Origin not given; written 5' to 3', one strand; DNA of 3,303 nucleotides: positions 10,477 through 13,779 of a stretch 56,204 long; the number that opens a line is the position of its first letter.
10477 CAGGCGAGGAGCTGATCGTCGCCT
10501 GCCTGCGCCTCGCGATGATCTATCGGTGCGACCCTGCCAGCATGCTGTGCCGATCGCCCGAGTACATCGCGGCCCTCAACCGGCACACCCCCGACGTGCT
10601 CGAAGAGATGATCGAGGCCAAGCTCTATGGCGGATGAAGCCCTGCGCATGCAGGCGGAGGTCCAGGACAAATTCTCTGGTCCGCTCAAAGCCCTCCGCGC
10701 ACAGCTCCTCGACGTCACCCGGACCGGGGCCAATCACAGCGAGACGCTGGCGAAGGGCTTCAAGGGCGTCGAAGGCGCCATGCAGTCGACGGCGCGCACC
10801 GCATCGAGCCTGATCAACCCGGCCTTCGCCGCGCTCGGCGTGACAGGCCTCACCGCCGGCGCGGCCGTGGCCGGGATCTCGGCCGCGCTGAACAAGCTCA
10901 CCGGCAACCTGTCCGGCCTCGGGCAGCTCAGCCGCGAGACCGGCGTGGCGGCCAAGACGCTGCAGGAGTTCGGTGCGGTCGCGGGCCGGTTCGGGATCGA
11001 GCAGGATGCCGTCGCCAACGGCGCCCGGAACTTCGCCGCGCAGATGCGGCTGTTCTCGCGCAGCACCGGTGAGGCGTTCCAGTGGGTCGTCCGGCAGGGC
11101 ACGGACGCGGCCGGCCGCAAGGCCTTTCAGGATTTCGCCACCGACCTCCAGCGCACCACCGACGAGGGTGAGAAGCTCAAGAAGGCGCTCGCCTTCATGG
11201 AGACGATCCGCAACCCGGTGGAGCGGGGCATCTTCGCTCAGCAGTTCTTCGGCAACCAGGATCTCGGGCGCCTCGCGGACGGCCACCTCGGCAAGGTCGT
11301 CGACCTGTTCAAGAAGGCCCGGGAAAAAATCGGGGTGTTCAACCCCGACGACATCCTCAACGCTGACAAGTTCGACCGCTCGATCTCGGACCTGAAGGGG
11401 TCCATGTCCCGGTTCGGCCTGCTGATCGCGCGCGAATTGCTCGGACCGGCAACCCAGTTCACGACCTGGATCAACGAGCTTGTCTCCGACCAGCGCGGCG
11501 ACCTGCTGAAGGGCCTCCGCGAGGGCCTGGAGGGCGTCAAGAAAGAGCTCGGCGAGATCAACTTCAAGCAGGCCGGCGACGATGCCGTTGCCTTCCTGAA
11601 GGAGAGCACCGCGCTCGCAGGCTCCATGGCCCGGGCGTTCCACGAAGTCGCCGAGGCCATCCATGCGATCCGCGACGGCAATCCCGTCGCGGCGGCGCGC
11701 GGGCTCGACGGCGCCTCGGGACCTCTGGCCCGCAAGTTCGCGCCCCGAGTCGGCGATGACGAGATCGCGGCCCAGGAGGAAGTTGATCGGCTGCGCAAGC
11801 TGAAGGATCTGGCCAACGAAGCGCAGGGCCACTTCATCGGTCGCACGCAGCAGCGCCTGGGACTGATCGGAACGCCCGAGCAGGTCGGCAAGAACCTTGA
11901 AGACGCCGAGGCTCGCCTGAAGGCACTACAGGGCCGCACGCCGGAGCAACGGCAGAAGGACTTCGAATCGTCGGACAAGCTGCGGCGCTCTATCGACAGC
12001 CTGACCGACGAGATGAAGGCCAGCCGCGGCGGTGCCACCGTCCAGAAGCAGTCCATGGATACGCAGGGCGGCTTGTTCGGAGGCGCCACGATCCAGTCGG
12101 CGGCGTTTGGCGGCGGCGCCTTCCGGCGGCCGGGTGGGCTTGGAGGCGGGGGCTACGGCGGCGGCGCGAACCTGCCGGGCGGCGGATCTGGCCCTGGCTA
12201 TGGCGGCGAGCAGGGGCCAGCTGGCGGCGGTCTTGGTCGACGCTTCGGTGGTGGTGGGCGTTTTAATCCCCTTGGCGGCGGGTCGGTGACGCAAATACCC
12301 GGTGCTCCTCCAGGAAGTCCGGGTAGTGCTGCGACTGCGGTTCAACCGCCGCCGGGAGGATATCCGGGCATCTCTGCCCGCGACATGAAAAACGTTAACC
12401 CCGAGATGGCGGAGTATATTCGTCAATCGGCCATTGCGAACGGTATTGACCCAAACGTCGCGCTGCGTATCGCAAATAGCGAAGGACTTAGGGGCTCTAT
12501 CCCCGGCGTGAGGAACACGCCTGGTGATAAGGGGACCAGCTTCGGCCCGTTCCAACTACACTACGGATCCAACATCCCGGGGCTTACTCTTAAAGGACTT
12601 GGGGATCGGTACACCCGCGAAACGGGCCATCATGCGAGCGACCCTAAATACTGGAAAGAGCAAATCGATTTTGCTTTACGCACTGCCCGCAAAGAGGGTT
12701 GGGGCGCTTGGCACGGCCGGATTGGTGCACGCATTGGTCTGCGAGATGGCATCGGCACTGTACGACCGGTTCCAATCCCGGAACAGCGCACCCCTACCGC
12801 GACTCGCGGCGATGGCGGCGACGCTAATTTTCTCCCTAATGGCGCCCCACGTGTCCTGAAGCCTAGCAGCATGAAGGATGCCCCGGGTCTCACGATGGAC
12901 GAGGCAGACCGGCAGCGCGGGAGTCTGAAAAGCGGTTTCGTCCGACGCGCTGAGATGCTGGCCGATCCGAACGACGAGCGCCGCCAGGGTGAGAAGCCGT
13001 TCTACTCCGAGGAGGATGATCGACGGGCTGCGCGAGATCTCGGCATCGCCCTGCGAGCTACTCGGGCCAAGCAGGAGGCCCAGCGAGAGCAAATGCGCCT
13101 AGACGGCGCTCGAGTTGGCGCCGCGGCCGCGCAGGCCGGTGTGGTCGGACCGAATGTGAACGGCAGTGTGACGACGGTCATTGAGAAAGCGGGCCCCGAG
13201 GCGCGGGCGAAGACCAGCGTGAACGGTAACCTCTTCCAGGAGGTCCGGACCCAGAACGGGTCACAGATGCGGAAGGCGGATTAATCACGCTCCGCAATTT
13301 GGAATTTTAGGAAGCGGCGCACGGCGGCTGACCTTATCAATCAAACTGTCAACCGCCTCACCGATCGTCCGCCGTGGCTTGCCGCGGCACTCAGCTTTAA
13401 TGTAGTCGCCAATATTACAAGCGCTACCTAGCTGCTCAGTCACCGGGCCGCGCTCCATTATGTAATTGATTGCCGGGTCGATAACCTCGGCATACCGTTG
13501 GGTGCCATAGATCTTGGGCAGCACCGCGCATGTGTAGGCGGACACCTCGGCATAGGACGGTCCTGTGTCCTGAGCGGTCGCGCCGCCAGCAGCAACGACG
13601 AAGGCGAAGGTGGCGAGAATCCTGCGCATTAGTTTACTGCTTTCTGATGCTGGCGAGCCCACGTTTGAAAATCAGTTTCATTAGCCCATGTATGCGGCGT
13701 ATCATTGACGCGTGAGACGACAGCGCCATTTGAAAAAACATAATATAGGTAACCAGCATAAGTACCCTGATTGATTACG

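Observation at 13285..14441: Two-gene minus-strand, lower-GC cassette inserted in the middle of the tail operon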

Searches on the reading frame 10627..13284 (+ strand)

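Call 4: search_protein_families(library=pfam, proteins=[window:10627-13284:+], max_evalue=1)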
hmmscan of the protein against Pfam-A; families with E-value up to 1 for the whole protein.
window:10627-13284:+ (885 aa): 2 families
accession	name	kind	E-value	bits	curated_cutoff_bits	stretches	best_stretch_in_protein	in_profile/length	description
PF14379.11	Myb_CC_LHEQLE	-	0.12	12.6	29.1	1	3-21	4-22/48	MYB-CC type transfactor, LHEQLE motif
PF24487.1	NDC80_loop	-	0.24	11.5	27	1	391-438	84-131/233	Kinetochore protein NDC80 loop region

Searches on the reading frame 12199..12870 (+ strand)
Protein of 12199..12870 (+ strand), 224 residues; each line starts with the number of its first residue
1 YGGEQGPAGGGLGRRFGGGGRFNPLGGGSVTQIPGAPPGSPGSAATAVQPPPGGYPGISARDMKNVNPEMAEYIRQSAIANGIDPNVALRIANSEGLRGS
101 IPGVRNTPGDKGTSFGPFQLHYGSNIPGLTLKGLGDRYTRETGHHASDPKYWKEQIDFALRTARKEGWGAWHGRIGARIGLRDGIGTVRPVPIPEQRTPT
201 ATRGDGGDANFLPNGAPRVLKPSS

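Call 61: search_solved_structures(query=window:12199-12870:+, max_evalue=1, show_alignments=2)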
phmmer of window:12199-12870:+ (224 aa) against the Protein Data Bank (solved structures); distinct sequences matched with E-value up to 1: 1.
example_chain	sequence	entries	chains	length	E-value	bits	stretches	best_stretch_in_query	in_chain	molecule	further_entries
3lwk_A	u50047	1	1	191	0.82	12.4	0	74-155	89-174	Beta-crystallin A4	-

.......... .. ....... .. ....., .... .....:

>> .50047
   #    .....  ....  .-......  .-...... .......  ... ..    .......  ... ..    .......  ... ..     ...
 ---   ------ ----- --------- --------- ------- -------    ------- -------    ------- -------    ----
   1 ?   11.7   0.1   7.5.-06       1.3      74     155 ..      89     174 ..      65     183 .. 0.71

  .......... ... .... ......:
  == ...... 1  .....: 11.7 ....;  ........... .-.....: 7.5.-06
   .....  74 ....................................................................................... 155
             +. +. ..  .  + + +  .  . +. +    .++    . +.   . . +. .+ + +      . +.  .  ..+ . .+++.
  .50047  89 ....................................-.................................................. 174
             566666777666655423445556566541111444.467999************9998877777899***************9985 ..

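Call 77: find_related_loci(query=window:12286-12831:+, collection=viral_contigs, flank=5000)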
Query window:12286-12831:+ (182 aa) in viral_contigs; peptide patterns used: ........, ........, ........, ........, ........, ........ (x = any residue, [..] = any of these).
10 stretches matched a pattern; 3 encode a relative of the query (tblastn E <= 1e-3); 3 distinct loci.
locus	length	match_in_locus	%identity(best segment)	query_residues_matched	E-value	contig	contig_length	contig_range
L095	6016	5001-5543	86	3-182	2e-104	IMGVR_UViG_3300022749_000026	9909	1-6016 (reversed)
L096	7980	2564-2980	81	26-163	3e-77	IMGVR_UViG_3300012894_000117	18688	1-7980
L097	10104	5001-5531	61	11-182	7e-57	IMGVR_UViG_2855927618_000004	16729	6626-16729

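Call 91: search_protein_families(library=pfam, proteins=[L096:5058-5510:-, L096:4461-4808:-, L096:1229-3283:+], max_evalue=0.5)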
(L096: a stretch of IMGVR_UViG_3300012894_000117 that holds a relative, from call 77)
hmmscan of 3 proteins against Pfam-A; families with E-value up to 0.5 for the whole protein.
L096:5058-5510:- (151 aa): 0 families

L096:4461-4808:- (116 aa): 0 families

L096:1229-3283:+ (685 aa): 9 families
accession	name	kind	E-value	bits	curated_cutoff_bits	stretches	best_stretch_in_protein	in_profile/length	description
PF07996.16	T4SS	-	0.012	16.5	24.7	1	190-288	33-136/197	Type IV secretion system proteins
PF08653.15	DASH_Dam1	-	0.012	15.9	26.6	0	235-257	4-26/56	DASH complex subunit Dam1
PF06780.16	Erp_C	-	0.022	15.2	24.3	1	207-253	40-84/140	Erp protein C-terminus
PF02996.22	Prefoldin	-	0.023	15.1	23.2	0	330-364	72-106/120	Prefoldin subunit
PF14712.11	Snapin_Pallidin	-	0.077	13.9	29.6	0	341-364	26-49/89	Snapin/Pallidin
PF16746.10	BAR_3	-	0.12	12.4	31.7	0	217-326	57-163/235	BAR domain of APPL family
PF00170.26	bZIP_1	-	0.14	12.7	27.6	0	342-364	26-48/64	bZIP transcription factor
PF04011.17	LemA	-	0.15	12.3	26.2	0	221-291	39-112/149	LemA family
PF25547.1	WXG100_2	-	0.31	11.4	27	0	233-280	65-109/150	WXG100 like domain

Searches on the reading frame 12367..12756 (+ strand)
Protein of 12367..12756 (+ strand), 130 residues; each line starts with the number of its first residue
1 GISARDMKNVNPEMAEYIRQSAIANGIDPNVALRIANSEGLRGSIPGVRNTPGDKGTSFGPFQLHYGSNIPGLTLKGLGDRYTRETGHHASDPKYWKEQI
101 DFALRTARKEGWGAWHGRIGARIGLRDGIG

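Call 113: search_solved_structures(query=A8, max_evalue=10, show_alignments=3)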
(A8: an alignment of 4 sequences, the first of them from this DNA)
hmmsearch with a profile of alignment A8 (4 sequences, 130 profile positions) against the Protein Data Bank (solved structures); distinct sequences matched with E-value up to 10: 0.

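Call 115: search_protein_families(library=phrogs, proteins=[window:12367-12756:+], max_evalue=0.01)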
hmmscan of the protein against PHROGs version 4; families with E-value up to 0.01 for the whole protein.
seq(130 aa): 0 families

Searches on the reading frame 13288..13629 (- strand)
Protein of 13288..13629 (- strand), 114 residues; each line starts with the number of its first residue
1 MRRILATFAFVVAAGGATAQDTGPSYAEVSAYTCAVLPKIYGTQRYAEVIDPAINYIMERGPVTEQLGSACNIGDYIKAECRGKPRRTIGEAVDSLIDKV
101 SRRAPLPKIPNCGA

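Call 4: search_protein_families(library=pfam, proteins=[window:13288-13629:-], max_evalue=1)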
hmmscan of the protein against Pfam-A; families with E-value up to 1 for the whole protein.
window:13288-13629:- (114 aa): 1 family
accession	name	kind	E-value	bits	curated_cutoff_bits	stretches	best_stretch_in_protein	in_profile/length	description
PF19585.4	DUF6092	-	0.066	14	28.7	1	30-101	13-83/86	Family of unknown function (DUF6092)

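Call 5: search_protein_families(library=phrogs, proteins=[window:13288-13629:-], max_evalue=1)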
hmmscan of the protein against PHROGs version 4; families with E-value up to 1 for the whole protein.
window:13288-13629:- (114 aa): 1 family
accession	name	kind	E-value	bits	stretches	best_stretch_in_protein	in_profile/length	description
phrog_16846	-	unknown function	0.18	13.4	1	11-34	56-79/82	-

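Call 6: search_protein_families(library=padloc, proteins=[window:13288-13629:-], max_evalue=1)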
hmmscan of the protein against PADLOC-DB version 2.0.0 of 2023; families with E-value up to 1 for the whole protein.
window:13288-13629:- (114 aa): 0 families

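Call 7: search_protein_families(library=ncbifam, proteins=[window:13288-13629:-], max_evalue=1)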
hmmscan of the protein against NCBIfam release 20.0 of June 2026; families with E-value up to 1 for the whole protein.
window:13288-13629:- (114 aa): 0 families

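Call 10: find_homologous_proteins(query=window:13288-13629:-, max_evalue=0.01)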
Query window:13288-13629:- (114 aa): 1 proteins with E <= 0.01 among 23 candidates.
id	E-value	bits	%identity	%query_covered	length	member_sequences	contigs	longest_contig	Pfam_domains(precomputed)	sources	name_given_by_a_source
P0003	1.7e-69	249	100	100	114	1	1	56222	-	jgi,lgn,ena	-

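Call 28: predict_structure(protein=window:13288-13629:-)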
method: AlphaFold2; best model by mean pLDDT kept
length: 114 residues; sequences in the alignment: 1
mean_pLDDT: 73.3   pTM: 0.63
mean pLDDT of the five models: 73.3, 67.9, 58.7, 44.3, 38.1
residues with pLDDT >= 90: 9; 70-90: 62; 50-70: 31; < 50: 12
segments of 3 or more residues with pLDDT < 50: 15-24
pLDDT, mean of each block of 10 residues (from residue 1): 60 48 61 87 82 77 59 83 91 86 79 59
secondary structure, 60 per line:
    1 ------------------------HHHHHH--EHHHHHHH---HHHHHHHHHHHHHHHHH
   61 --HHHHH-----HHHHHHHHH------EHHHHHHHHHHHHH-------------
elements in order: H25-30 H34-40 H44-60 H63-67 H73-81 H89-101

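Call 34: fold_search(model_id=the predicted structure, library=pdb)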
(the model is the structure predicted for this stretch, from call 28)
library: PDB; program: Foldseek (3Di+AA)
matches with E <= 10: 6; with E <= 0.001: 0
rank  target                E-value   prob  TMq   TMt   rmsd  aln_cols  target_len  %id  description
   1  1iq3_MODEL_1_A        3.5e+00  0.06  0.21  0.21   8.0        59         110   24  SOLUTION STRUCTURE OF THE EPS15 HOMOLOGY DOMAIN OF A HUMAN POB1 (released 2001-06-27)
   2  2kgr_MODEL_1_A        5.0e+00  0.12  0.31  0.32   6.1        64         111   23  Solution structure of protein ITSN1 from Homo sapiens. Northeast Structural Genomics Consortium target HR5524A (released 2009-03-31)
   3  9iho_X                7.2e+00  0.02  0.18  0.14  15.0        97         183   12  Open state without NUQM and without flavoprotein (classification state 4) of Pichia pastoris mitochondrial complex I i (released 2025-10-15)
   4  1x4o_MODEL_1_A        8.1e+00  0.02  0.19  0.24  11.0        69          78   10  Solution structure of SURP domain in splicing factor 4 (released 2005-11-14)
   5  5hx8_B                9.7e+00  0.02  0.22  0.12  12.3        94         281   14  Jak1 complex with 4-[(4-aminocyclohexyl)amino]-3-(1H-benzimidazol-2-yl)-1H-pyridin-2-one (released 2016-03-16)
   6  9m1l_D                9.7e+00  0.02  0.20  0.04  12.3        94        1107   10  Cryo-EM structure of the TBC-DE-Arl2-alpha-beta-tubulin complex with GTP (released 2025-10-22)

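Call 83: search_solved_structures(query=window:13288-13569:-, max_evalue=5)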
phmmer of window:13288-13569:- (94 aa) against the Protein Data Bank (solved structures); distinct sequences matched with E-value up to 5: 4.
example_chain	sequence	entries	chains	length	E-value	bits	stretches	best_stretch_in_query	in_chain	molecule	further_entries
3ah3_A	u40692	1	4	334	0.26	14.8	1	13-52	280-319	Homoisocitrate dehydrogenase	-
3mx9_A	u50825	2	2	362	0.89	13.1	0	39-84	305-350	Protein scV3V2(G19S) | scV3V2(G19S)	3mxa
1x0l_A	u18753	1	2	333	0.92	13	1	13-52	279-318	Homoisocitrate dehydrogenase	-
3asj_A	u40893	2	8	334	0.92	13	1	13-52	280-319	Homoisocitrate dehydrogenase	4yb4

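Call 104: fold_search(model_id=the predicted structure, library=viral)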
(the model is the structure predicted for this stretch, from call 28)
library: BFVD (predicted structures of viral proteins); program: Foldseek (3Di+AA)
matches with E <= 10: 18; with E <= 0.001: 0
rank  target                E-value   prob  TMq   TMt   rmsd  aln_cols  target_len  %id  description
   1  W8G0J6                2.4e+00  0.14  0.35  0.40   8.4        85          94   14  (no name in the UniProt tables at hand)
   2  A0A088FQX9            2.6e+00  0.03  0.18  0.20  14.3       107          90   10  Lysis inhibition regulator [Shigella phage Shf125875]
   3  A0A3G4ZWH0            2.6e+00  0.03  0.18  0.18  20.2       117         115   15  Uncharacterized protein [Faunusvirus sp.]
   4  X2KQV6                4.7e+00  0.08  0.35  0.37  15.6       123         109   15  Rap1a immunity protein domain-containing protein [Escherichia phage Bp4]
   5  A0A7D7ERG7            5.0e+00  0.03  0.22  0.19  11.7        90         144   12  Putative DNA endonuclease VII [Vibrio phage phiV141]
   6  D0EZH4                5.3e+00  0.04  0.27  0.12  15.5       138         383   14  Non-structural protein 2 (Fragment) [Porcine reproductive and respiratory syndrome virus]
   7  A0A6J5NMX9            6.3e+00  0.06  0.27  0.37  11.2        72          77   19  Uncharacterized protein [uncultured Caudovirales phage]
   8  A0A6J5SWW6            6.7e+00  0.02  0.18  0.20  16.2       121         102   13  Uncharacterized protein [uncultured Caudovirales phage]
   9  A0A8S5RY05            6.7e+00  0.02  0.20  0.20  13.4        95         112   10  Uncharacterized protein [Myoviridae sp. ctLYR7]
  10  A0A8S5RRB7            7.1e+00  0.01  0.18  0.14   9.7        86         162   19  Nucelotide kinase [Siphoviridae sp. ctwNf2]
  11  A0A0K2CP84            7.1e+00  0.01  0.17  0.03  15.5       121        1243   15  Uncharacterized protein [Brevibacillus phage SecTim467]
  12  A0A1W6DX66            7.5e+00  0.03  0.16  0.15  12.3        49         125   14  Uncharacterized protein [Sphingobium phage Lacusarx]
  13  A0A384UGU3            7.5e+00  0.01  0.17  0.12  12.3        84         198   13  (no name in the UniProt tables at hand)
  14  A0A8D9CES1            8.5e+00  0.02  0.19  0.20  18.9       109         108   13  Uncharacterized protein [uncultured marine phage]
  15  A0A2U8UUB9            9.0e+00  0.06  0.36  0.37  12.1       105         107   13  Uncharacterized protein [Microbacterium phage Hendrix]
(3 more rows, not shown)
